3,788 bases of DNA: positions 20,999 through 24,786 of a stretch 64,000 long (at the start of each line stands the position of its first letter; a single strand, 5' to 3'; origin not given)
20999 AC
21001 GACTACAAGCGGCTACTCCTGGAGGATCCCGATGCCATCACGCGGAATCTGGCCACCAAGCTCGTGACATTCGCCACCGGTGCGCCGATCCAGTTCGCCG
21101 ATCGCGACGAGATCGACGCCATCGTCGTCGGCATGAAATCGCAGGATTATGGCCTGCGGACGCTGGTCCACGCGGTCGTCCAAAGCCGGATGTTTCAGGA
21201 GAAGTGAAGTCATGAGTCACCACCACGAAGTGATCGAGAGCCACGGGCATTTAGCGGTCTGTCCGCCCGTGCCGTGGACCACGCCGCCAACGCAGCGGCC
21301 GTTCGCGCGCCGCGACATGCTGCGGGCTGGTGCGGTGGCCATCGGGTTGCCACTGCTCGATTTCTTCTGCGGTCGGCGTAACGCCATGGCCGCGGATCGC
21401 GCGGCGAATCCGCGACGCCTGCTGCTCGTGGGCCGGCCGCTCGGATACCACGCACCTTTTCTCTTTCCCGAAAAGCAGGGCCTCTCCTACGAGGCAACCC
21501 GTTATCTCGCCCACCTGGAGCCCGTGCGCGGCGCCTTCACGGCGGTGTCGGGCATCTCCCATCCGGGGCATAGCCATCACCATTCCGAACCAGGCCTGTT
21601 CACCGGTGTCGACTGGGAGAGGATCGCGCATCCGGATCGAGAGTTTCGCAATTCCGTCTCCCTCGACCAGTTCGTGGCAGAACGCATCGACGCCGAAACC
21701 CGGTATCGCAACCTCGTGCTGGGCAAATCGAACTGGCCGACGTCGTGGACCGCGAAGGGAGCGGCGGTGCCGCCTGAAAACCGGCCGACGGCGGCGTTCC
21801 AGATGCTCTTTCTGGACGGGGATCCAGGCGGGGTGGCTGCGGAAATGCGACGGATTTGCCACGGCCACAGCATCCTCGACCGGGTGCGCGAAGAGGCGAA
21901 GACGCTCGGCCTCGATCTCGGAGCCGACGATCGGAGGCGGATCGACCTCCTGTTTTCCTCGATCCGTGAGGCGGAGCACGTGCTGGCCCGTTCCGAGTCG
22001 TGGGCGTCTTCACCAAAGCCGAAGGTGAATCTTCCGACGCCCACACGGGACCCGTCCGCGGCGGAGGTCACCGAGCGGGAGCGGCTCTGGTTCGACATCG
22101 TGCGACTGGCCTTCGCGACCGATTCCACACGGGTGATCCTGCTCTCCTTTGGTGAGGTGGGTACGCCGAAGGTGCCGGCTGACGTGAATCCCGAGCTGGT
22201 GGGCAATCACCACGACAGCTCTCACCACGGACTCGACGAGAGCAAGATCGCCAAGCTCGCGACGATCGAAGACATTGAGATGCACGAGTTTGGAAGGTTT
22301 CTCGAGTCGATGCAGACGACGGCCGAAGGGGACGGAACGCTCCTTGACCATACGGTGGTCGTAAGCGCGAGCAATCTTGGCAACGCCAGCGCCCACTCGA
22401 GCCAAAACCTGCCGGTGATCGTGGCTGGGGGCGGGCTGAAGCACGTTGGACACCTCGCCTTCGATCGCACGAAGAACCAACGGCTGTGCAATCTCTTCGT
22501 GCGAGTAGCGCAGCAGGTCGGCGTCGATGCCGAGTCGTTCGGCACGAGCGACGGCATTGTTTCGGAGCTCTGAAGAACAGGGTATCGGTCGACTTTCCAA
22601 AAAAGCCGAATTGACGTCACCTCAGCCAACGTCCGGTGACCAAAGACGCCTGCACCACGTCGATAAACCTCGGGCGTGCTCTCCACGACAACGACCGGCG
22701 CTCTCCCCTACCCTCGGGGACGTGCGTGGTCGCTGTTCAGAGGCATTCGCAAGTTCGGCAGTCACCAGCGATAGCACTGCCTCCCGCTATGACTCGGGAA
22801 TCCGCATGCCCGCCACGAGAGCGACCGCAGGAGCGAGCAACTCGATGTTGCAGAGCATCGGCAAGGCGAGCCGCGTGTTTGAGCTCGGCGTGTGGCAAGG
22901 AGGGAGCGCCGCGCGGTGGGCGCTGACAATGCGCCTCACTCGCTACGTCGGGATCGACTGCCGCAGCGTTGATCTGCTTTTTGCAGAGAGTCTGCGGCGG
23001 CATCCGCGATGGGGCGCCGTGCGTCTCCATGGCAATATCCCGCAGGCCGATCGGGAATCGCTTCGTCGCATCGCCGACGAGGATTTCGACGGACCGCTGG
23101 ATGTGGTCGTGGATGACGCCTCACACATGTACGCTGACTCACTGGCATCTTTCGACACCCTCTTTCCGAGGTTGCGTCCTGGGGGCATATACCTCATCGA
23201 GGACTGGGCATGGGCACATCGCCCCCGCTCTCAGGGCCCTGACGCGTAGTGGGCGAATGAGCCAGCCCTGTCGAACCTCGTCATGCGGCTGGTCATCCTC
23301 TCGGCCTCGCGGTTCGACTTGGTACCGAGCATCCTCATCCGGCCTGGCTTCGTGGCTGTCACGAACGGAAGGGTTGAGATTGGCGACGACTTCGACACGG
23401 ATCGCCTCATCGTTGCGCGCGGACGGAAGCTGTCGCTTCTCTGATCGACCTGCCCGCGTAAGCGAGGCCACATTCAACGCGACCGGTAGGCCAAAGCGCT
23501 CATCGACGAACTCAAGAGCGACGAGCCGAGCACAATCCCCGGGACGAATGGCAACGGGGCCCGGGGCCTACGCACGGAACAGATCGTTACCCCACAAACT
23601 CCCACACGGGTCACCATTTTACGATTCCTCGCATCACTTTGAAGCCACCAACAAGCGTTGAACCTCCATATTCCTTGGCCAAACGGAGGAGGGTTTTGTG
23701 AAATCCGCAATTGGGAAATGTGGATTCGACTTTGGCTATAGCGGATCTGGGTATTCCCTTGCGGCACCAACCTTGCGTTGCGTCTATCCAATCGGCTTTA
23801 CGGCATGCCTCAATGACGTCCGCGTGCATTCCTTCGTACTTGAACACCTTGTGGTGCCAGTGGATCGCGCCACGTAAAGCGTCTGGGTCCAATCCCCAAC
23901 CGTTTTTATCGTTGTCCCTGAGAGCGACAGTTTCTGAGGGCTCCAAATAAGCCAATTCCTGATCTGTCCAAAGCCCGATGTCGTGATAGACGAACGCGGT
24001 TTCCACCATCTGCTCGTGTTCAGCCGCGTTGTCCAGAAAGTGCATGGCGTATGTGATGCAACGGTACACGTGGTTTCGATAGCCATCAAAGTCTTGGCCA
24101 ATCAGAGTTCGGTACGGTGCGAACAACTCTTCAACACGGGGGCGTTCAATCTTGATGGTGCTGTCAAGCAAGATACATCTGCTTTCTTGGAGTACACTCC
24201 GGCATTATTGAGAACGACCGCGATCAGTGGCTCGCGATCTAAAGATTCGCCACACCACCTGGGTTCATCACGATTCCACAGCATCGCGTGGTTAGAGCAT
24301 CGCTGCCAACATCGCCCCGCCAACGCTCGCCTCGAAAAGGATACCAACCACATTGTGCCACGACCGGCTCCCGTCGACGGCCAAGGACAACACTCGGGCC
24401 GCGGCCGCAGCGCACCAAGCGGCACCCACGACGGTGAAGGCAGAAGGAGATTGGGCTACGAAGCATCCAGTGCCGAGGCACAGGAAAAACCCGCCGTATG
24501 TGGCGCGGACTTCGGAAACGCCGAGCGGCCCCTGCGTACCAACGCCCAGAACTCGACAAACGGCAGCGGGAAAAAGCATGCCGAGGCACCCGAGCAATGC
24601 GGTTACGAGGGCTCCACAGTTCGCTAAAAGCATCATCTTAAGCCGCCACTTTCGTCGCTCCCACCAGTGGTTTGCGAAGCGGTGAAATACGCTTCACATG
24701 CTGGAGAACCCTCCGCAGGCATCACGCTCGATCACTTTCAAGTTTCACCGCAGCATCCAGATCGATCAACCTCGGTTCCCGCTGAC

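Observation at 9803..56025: Glycan-gene modules are separated by a small recurring set of repeats, IS relics and gene relics (cassette-array-like mosaic)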

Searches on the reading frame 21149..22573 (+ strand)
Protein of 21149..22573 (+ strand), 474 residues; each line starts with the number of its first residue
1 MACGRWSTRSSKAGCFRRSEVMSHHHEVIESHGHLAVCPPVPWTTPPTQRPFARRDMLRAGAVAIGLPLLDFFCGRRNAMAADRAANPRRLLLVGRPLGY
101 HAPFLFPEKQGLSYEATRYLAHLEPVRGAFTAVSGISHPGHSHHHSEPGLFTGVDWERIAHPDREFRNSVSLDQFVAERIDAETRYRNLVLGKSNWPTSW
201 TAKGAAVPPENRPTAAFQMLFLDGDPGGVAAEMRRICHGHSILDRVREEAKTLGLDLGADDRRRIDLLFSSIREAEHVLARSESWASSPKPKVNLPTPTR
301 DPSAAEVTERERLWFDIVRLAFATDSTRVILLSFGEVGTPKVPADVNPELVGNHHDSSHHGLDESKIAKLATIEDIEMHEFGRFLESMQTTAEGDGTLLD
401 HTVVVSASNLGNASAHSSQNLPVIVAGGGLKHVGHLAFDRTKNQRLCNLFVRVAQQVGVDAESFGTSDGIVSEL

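Call 5: search_protein_families(library=pfam, proteins=[window:21149-22573:+])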
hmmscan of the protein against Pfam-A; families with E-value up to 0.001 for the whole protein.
window:21149-22573:+ (474 aa): 1 family
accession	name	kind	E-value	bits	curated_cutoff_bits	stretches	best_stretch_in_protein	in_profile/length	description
PF07586.16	HXXSHH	-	7e-61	206.9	30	1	90-381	1-306/307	Protein of unknown function (DUF1552)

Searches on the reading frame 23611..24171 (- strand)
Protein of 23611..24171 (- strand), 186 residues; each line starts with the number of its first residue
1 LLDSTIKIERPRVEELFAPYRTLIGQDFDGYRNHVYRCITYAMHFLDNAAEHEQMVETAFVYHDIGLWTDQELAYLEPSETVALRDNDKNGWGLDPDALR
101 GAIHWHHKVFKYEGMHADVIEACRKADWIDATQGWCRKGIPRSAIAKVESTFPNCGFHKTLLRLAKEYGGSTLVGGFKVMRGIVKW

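Call 5: search_protein_families(library=pfam, proteins=[window:23611-24171:-])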
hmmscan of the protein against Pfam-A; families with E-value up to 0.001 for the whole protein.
window:23611-24171:- (186 aa): 0 families

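Call 35: search_protein_families(library=pfam, proteins=[window:23611-24171:-], max_evalue=1)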
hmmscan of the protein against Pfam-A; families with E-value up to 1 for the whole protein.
window:23611-24171:- (186 aa): 1 family
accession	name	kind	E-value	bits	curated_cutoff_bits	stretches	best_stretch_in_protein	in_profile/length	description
PF01966.28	HD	-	0.029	15.1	22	1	33-123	3-107/116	HD domain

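Call 68: search_protein_families(library=ncbifam, proteins=[window:23611-24171:-], max_evalue=0.1)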
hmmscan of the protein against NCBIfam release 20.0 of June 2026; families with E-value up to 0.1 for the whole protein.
window:23611-24171:- (186 aa): 0 families

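Call 69: search_protein_families(library=phrogs, proteins=[window:23611-24171:-], max_evalue=0.1)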
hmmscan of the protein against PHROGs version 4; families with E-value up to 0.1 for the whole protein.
window:23611-24171:- (186 aa): 0 families

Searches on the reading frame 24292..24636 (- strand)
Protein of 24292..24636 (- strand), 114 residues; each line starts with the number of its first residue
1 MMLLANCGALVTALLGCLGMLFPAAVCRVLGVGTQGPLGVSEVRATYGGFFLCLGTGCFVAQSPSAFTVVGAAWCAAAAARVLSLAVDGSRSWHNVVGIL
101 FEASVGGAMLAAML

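Call 5: search_protein_families(library=pfam, proteins=[window:24292-24636:-])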
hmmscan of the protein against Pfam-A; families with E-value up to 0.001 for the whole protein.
window:24292-24636:- (114 aa): 1 family
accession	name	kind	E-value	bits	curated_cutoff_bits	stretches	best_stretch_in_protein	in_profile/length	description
PF14248.12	DUF4345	-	1.9e-10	41.2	26.5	1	9-111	10-117/119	Domain of unknown function (DUF4345)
